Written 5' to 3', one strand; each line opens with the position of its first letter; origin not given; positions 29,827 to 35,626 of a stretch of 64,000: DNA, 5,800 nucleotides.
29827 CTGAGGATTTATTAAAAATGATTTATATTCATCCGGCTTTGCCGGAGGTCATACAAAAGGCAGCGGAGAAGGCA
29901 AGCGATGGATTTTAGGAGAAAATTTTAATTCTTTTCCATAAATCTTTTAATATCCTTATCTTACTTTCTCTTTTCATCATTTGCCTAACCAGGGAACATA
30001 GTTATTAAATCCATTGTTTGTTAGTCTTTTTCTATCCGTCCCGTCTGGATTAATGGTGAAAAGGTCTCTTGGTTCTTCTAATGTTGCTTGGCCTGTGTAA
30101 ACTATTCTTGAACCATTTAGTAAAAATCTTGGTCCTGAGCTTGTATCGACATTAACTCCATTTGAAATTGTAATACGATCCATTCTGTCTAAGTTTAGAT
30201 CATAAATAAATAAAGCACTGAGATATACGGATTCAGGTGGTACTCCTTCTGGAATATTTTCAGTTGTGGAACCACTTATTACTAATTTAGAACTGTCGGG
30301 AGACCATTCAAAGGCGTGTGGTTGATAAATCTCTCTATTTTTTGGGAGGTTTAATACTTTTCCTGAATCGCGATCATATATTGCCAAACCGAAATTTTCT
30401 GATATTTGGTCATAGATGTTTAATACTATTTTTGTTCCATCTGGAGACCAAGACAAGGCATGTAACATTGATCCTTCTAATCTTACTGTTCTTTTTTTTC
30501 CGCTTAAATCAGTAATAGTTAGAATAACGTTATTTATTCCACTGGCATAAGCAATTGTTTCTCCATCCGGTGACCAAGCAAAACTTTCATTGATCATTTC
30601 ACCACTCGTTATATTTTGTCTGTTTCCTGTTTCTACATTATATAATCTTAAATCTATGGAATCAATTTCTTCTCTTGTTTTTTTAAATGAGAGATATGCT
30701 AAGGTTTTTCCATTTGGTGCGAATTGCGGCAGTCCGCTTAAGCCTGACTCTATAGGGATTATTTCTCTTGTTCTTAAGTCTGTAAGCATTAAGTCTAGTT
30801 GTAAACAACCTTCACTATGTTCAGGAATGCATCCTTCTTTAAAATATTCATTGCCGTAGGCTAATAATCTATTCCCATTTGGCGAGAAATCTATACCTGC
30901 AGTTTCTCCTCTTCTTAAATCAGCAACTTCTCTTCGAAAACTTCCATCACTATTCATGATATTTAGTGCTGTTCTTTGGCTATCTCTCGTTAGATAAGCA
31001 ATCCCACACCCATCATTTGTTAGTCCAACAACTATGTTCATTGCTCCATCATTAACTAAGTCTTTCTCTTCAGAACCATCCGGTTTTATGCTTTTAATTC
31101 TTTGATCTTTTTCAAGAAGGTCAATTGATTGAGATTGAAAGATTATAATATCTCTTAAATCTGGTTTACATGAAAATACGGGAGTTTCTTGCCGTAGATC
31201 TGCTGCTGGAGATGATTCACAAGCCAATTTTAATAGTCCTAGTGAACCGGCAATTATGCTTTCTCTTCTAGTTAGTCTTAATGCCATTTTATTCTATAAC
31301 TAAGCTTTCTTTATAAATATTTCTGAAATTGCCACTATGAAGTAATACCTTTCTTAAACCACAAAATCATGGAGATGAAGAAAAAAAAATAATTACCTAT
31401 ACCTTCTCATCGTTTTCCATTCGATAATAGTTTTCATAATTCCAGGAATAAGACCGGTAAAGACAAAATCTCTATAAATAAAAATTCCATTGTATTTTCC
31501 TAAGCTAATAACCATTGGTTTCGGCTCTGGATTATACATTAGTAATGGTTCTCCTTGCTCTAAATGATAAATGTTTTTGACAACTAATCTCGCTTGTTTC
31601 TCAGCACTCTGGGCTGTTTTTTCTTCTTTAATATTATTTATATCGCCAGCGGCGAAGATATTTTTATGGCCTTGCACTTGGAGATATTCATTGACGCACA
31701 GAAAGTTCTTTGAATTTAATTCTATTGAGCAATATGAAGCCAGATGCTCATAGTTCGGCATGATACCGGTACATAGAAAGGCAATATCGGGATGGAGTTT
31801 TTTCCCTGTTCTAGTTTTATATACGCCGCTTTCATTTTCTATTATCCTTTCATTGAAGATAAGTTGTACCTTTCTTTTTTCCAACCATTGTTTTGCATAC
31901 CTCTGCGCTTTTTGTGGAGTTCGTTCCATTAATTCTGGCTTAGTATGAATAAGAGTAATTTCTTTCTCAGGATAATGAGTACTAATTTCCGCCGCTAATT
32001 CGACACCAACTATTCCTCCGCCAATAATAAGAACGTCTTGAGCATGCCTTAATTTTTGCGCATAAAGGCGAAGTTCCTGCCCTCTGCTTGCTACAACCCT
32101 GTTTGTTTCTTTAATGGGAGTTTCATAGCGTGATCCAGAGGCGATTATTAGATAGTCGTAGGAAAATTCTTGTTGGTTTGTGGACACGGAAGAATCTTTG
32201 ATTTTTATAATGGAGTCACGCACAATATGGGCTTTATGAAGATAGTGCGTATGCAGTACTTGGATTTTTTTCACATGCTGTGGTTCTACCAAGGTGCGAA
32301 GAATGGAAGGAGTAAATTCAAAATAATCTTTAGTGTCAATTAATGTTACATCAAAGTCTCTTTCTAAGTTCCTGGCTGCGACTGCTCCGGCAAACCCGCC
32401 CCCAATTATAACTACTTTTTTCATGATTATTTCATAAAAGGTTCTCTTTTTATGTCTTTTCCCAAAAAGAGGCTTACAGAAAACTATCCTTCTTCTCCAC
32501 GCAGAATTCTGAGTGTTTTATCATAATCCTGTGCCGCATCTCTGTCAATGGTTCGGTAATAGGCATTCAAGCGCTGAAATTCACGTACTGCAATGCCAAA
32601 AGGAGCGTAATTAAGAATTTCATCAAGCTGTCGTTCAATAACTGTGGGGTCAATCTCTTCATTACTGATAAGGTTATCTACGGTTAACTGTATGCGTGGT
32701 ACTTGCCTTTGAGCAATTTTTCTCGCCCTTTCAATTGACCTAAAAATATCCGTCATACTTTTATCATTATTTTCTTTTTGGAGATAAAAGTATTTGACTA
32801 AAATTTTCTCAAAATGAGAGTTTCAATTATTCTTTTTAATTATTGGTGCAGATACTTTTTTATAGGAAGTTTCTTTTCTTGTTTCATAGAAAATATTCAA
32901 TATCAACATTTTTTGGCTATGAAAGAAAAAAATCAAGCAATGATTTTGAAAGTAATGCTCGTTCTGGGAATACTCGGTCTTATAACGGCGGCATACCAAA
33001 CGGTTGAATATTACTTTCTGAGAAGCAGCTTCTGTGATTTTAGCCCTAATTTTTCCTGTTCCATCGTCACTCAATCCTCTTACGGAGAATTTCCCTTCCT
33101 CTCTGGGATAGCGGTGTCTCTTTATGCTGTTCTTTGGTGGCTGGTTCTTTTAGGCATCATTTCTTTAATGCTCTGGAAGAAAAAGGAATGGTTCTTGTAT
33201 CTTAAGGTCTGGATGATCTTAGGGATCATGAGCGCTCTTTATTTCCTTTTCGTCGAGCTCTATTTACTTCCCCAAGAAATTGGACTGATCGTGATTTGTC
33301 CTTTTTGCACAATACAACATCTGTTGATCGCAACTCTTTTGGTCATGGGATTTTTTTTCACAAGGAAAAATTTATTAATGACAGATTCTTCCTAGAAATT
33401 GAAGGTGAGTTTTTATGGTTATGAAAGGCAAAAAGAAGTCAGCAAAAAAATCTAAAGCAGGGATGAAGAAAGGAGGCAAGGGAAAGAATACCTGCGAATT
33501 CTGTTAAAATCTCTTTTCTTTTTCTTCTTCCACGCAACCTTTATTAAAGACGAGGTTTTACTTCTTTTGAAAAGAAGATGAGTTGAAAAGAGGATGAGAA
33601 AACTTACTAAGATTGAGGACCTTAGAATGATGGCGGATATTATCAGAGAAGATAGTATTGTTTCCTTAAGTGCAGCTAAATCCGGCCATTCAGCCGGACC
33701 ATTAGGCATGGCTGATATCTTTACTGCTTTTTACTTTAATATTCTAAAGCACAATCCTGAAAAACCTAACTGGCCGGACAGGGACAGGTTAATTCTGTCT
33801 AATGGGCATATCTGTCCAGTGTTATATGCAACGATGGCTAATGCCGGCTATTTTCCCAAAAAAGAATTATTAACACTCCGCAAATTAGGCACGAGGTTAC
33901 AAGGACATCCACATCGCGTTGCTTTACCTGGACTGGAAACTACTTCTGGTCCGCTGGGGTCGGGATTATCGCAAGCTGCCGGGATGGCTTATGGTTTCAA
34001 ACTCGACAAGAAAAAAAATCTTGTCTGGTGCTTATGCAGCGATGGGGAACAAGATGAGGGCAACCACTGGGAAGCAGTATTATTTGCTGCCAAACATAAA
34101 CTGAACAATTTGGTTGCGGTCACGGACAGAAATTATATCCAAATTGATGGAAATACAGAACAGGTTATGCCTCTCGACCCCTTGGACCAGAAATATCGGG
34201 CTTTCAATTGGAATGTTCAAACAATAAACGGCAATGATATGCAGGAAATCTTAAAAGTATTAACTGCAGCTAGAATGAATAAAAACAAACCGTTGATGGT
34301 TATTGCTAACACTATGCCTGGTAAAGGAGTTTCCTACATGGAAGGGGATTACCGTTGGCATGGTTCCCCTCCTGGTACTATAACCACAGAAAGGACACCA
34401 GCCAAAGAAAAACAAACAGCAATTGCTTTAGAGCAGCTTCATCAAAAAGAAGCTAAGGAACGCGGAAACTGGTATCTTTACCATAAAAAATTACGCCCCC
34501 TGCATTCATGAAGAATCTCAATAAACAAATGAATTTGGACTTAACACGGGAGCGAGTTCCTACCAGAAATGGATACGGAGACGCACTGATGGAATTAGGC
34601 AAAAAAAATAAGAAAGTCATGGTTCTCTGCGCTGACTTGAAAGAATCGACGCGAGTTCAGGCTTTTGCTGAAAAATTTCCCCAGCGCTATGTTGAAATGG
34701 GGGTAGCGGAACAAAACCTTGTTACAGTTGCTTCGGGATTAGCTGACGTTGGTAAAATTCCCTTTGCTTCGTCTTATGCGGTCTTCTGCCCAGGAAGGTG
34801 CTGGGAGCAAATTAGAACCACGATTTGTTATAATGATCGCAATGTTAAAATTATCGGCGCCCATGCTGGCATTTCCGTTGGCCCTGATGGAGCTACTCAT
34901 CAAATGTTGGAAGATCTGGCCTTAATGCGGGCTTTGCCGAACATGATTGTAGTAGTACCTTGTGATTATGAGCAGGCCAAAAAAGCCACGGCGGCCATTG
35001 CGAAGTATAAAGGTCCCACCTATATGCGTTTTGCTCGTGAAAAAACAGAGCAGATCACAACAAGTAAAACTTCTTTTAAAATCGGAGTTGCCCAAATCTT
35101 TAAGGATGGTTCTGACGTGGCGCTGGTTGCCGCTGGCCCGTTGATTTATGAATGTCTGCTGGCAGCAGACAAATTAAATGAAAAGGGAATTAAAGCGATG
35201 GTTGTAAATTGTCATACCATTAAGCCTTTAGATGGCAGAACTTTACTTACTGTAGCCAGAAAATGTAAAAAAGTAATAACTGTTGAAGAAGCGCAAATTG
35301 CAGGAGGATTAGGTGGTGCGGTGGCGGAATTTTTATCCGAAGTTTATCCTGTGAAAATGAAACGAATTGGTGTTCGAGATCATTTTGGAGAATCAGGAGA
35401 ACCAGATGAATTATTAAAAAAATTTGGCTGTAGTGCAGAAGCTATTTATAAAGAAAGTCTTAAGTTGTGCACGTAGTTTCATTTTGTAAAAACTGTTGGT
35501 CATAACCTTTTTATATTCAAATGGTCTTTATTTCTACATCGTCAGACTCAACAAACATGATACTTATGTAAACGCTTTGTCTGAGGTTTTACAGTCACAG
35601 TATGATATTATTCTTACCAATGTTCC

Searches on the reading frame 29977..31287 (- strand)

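Call 3: search_protein_families(library=pfam, proteins=[window:29977-31287:-], max_evalue=0.01)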
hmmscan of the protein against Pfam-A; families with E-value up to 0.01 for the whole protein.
window:29977-31287:- (436 aa): 10 families
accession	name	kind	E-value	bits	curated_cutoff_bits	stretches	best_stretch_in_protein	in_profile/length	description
PF07676.18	PD40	-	3.8e-16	59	20.9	1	226-249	4-27/38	WD40-like Beta Propeller Repeat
PF25174.1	Beta-prop_THOC3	-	9.2e-09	35.1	305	1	213-290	71-147/272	THOC3 beta-propeller domain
PF00930.27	DPPIV_N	-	0.0001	21.6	22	0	214-248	26-60/354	Dipeptidyl peptidase IV (DPP IV) N-terminal region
PF08662.17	eIF2A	-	0.00027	21.3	20.5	1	215-337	41-160/194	Eukaryotic translation initiation factor eIF2A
PF24817.1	WD40_WDHD1_1st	-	0.00076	19.2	109.9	0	234-337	182-282/291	WDHD1 first WD40 domain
PF00400.38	WD40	-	0.0012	19.7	27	0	235-249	16-29/39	WD domain, G-beta repeat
PF23414.1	Beta-prop_EML_2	-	0.0029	17.5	90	1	213-335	22-139/266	Echinoderm microtubule-associated protein second beta-propeller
PF23389.1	Beta-prop_WDR19_1st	-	0.0054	16.2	27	1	236-338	3-99/325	WDR19 first beta-propeller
PF24807.1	WD40_CDC20-Fz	-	0.0072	16.1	200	0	199-286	106-191/292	CDC20/Fizzy WD40 domain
PF23749.1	DUF7165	-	0.009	15.3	26.7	0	226-288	102-164/442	Domain of unknown function (DUF7165)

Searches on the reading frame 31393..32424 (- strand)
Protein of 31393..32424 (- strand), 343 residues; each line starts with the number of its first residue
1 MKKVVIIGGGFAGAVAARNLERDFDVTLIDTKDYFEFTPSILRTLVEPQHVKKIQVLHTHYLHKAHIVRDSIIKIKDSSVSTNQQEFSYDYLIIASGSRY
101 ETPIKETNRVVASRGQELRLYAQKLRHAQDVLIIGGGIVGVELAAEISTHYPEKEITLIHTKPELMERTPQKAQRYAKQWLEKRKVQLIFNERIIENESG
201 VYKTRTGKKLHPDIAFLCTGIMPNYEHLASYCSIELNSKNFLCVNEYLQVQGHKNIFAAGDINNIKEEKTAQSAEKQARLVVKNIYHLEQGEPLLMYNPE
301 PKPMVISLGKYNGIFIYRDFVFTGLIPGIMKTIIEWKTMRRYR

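Call 8: search_protein_families(library=pfam, proteins=[window:31393-32424:-], max_evalue=0.001)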
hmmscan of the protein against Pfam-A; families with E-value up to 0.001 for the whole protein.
window:31393-32424:- (343 aa): 17 families
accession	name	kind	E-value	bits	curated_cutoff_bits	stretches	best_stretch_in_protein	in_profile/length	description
PF07992.20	Pyr_redox_2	-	4.7e-41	141.5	26.1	1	2-278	1-291/291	Pyridine nucleotide-disulphide oxidoreductase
PF00070.33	Pyr_redox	-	7.7e-15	55.6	22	1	131-198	2-67/82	Pyridine nucleotide-disulphide oxidoreductase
PF13738.12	Pyr_redox_3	-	1.4e-13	51.2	30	1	79-260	115-305/305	Pyridine nucleotide-disulphide oxidoreductase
PF01266.30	DAO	-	1.2e-11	45.2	27.9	1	3-33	1-32/353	FAD dependent oxidoreductase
PF13450.12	NAD_binding_8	-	1e-07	32.6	21.9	1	6-33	1-29/68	NAD(P)-binding Rossmann-like domain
PF03435.24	Sacchrp_dh_NADP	-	4e-07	30.9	25.1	0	131-174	1-44/129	Saccharopine dehydrogenase NADP binding domain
PF03486.20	HI0933_like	-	4.4e-06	26.8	50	0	3-33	2-33/244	HI0933-like protein Rossmann domain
PF02254.24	TrkA_N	-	8.3e-06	26.6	23.8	0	131-170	1-38/116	TrkA-N domain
PF06690.17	HcgC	-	9.6e-06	25.8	31.4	0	2-35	44-77/248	FeGP cofactor biosynthesis protein, methyltransferase HcgC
PF05834.18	Lycopene_cycl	-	1.4e-05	24.8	23.4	0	130-166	1-37/380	Lycopene cyclase protein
PF13454.12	NAD_binding_9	-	3.1e-05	24.4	21.8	0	5-33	1-34/155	FAD-NAD(P)-binding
PF01134.28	GIDA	-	3.6e-05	23.5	22.1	0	3-29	1-28/391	Glucose inhibited division protein A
PF01262.27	AlaDh_PNT_C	-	6e-05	23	23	0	3-32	30-60/214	Alanine dehydrogenase/PNT, C-terminal domain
PF04820.20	Trp_halogenase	-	6.2e-05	22.5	21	0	3-32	1-35/458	Tryptophan halogenase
PF00890.30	FAD_binding_2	-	0.00052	19.8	20.4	0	4-35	2-34/414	FAD binding domain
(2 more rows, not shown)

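Call 40: search_protein_families(library=pfam, proteins=[window:31393-32424:-], max_evalue=0.01)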
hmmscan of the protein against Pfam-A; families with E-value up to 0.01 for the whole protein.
window:31393-32424:- (343 aa): 19 families
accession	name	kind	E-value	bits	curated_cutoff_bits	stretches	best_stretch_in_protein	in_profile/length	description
PF07992.20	Pyr_redox_2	-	4.7e-41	141.5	26.1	1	2-278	1-291/291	Pyridine nucleotide-disulphide oxidoreductase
PF00070.33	Pyr_redox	-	7.7e-15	55.6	22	1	131-198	2-67/82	Pyridine nucleotide-disulphide oxidoreductase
PF13738.12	Pyr_redox_3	-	1.4e-13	51.2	30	1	79-260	115-305/305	Pyridine nucleotide-disulphide oxidoreductase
PF01266.30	DAO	-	1.2e-11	45.2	27.9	1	3-33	1-32/353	FAD dependent oxidoreductase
PF13450.12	NAD_binding_8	-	1e-07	32.6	21.9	1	6-33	1-29/68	NAD(P)-binding Rossmann-like domain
PF03435.24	Sacchrp_dh_NADP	-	4e-07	30.9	25.1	0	131-174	1-44/129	Saccharopine dehydrogenase NADP binding domain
PF03486.20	HI0933_like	-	4.4e-06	26.8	50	0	3-33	2-33/244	HI0933-like protein Rossmann domain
PF02254.24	TrkA_N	-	8.3e-06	26.6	23.8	0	131-170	1-38/116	TrkA-N domain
PF06690.17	HcgC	-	9.6e-06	25.8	31.4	0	2-35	44-77/248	FeGP cofactor biosynthesis protein, methyltransferase HcgC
PF05834.18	Lycopene_cycl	-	1.4e-05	24.8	23.4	0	130-166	1-37/380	Lycopene cyclase protein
PF13454.12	NAD_binding_9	-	3.1e-05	24.4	21.8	0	5-33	1-34/155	FAD-NAD(P)-binding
PF01134.28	GIDA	-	3.6e-05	23.5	22.1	0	3-29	1-28/391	Glucose inhibited division protein A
PF01262.27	AlaDh_PNT_C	-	6e-05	23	23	0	3-32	30-60/214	Alanine dehydrogenase/PNT, C-terminal domain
PF04820.20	Trp_halogenase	-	6.2e-05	22.5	21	0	3-32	1-35/458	Tryptophan halogenase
PF00890.30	FAD_binding_2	-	0.00052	19.8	20.4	0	4-35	2-34/414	FAD binding domain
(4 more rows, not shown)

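Call 75: search_protein_families(library=ncbifam, proteins=[window:31393-32424:-], max_evalue=0.001)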
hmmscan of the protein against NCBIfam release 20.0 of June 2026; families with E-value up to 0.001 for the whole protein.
window:31393-32424:- (343 aa): 75 families (the best 25 are shown)
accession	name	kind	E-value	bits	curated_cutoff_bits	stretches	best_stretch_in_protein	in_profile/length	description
TIGR03169.1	Nterm_to_SelD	hypoth_equivalog_domain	2.2e-27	96.4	310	1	4-342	2-365/365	pyridine nucleotide-disulfide oxidoreductase family protein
TIGR03385.1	CoA_CoA_reduc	equivalog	1.1e-26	93.7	578.8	1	3-272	1-292/439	CoA-disulfide reductase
TIGR01350.1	lipoamide_DH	equivalog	2e-25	89.4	408.8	1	60-290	106-334/461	dihydrolipoyl dehydrogenase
NF003437.0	PRK04965.1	equivalog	3.2e-23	82.3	392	1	2-266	3-278/378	NADH:flavorubredoxin reductase NorW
NF042949.2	3PPDioc_HcaD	equivalog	3.2e-22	78.8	450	1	2-271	2-284/386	3-phenylpropionate/cinnamic acid dioxygenase ferredoxin--NAD(+) reductase subunit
NF007123.0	PRK09564.1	equivalog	2.3e-19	69.4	458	1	3-284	2-313/444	CoA-disulfide reductase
NF004945.0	PRK06292.2-3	equivalog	5.9e-19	68.3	494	1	57-292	98-332/457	dihydrolipoyl dehydrogenase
NF007286.0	PRK09754.1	equivalog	6.6e-19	67.9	447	1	2-268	4-282/400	phenylpropionate dioxygenase ferredoxin reductase subunit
NF010037.0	PRK13512.1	equivalog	1.1e-17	64.1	394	1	48-264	64-280/438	CoA-disulfide reductase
NF041682.1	ant_diox_AndAa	equivalog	4.4e-17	61.8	650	1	81-264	94-280/406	anthranilate 1,2-dioxygenase system ferredoxin--NAD(+) reductase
NF049943.1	SQR_III_seleno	exception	1.1e-16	60.8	525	1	2-101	1-109/406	type III sulfide quinone reductase, selenoprotein subtype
NF003585.0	PRK05249.1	equivalog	1.9e-16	59.7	465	1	63-290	115-338/464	Si-specific NAD(P)(+) transhydrogenase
TIGR02374.1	nitri_red_nirB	equivalog_domain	3.5e-16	58.8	578.35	1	5-268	2-283/794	nitrite reductase large subunit NirB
NF004943.0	PRK06292.2-1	equivalog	7.3e-16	58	432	1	62-286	107-329/456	dihydrolipoyl dehydrogenase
NF004991.0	PRK06370.1-3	subfamily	1.6e-15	56.6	620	1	78-285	154-362/509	FAD-containing oxidoreductase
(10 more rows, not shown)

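Call 77: search_solved_structures(query=window:31393-32424:-, max_evalue=0.001)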
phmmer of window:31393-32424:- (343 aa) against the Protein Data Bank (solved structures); distinct sequences matched with E-value up to 0.001: 109 (the best 60 are shown).
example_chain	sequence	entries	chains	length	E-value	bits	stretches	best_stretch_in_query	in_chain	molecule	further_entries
7xpi_A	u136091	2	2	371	2.8e-43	151.7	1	3-332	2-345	Apoptosis inducing factor mitochondria associated 2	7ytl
8yo8_A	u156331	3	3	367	1.8e-41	145.7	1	4-341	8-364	Ferroptosis suppressor protein 1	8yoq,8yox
8jsc_C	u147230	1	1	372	1.9e-41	145.6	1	4-341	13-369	Ferroptosis suppressor protein 1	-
8wik_A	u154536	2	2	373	1.9e-41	145.6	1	4-341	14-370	Ferroptosis suppressor protein 1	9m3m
9ift_A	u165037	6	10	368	6.3e-41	143.9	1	4-318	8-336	FSP1 (tetrapod ancestor)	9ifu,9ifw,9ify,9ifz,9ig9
9qrt_A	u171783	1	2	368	8.7e-41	143.4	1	4-318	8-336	FSP1 (tetrapod ancestor; L323A mutant) bound to FAD and NAD+ and compound 2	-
3kd9_A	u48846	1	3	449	7.8e-16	61.5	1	1-266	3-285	Coenzyme A disulfide reductase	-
4fx9_A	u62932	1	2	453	1.1e-15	60.9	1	2-266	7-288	Coenzyme A disulfide reductase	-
5l1n_A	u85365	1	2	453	1.5e-15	60.5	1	2-266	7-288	Coenzyme A disulfide reductase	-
1xhc_A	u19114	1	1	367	4.5e-13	52.4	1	3-311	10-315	NADH oxidase /nitrite reductase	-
3icr_A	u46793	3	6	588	4.4e-12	49.1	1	2-270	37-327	Coenzyme A-Disulfide Reductase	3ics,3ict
6pfz_D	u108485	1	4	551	5.4e-12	48.8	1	82-262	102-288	NADH oxidase (NoxA-3)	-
2cdu_A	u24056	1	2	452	9.4e-12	48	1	71-273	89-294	NADPH OXIDASE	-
4nwz_A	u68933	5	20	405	1.1e-11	47.9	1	3-103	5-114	FAD-dependent pyridine nucleotide-disulfide oxidoreductase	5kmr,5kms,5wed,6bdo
5kmq_A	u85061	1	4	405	1.8e-11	47.1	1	3-103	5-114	FAD-dependent pyridine nucleotide-disulfide oxidoreductase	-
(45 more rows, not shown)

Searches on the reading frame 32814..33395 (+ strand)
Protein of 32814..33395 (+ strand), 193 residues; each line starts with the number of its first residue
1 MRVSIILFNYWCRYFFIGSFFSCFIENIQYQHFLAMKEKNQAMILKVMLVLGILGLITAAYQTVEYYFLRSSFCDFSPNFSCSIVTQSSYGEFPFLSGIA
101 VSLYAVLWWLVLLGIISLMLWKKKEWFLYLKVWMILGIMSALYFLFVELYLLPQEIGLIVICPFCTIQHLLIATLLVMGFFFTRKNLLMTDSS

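Call 8: search_protein_families(library=pfam, proteins=[window:32814-33395:+], max_evalue=0.001)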
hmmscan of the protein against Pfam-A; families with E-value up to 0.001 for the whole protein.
window:32814-33395:+ (193 aa): 1 family
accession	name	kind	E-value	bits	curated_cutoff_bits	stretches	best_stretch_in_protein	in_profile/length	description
PF07884.19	VKOR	-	9.9e-14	52.1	27.5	1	47-178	2-132/134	Vitamin K epoxide reductase family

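Call 40: search_protein_families(library=pfam, proteins=[window:32919-33395:+], max_evalue=0.01)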
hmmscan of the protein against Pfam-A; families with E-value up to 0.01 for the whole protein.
window:32919-33395:+ (158 aa): 1 family
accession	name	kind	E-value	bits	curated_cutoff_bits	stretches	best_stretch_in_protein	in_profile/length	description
PF07884.19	VKOR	-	7.1e-14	52.5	27.5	1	12-143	2-132/134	Vitamin K epoxide reductase family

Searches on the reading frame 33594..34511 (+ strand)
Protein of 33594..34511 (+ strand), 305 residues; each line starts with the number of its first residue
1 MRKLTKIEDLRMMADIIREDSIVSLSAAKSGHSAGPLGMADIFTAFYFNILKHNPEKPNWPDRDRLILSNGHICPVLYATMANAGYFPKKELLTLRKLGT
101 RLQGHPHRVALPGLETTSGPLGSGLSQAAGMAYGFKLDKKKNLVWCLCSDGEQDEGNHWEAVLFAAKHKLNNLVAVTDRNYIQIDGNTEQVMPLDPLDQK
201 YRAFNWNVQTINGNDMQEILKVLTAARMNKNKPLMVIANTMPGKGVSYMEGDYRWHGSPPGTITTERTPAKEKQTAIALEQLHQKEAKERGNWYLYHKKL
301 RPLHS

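Call 8: search_protein_families(library=pfam, proteins=[window:33594-34511:+], max_evalue=0.001)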
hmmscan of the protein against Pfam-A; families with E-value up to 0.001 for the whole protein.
window:33594-34511:+ (305 aa): 4 families
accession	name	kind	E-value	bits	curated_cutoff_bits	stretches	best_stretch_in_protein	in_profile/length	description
PF00456.26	Transketolase_N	-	8e-57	193.1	22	1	13-262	5-265/334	Transketolase, thiamine diphosphate binding domain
PF00676.26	E1_dh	-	7.6e-09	35.4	22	1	115-234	97-218/300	Dehydrogenase E1 component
PF13292.11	DXP_synthase_N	-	2.2e-08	34.2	21.2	1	6-186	14-177/274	1-deoxy-D-xylulose-5-phosphate synthase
PF09364.15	XFP_N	-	0.00057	19.3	23.7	1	112-225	133-246/364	XFP N-terminal domain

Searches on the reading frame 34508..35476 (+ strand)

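Call 8: search_protein_families(library=pfam, proteins=[window:34508-35476:+], max_evalue=0.001)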
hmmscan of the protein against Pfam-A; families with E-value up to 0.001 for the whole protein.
window:34508-35476:+ (322 aa): 4 families
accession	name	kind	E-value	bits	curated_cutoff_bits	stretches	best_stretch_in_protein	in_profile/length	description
PF02779.29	Transket_pyr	-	6.2e-40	137.1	27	1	17-180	3-172/174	Transketolase, pyrimidine binding domain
PF02780.25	Transketolase_C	-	7.5e-30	103.8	25.9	1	193-313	1-124/124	Transketolase, C-terminal domain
PF22613.1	Transketolase_C_1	-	6e-06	26.9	27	1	200-308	10-112/113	Transketolase-like TK C-terminal domain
PF17147.9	PFOR_II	-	1.9e-05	25.3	27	1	203-280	2-79/102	Pyruvate:ferredoxin oxidoreductase core domain II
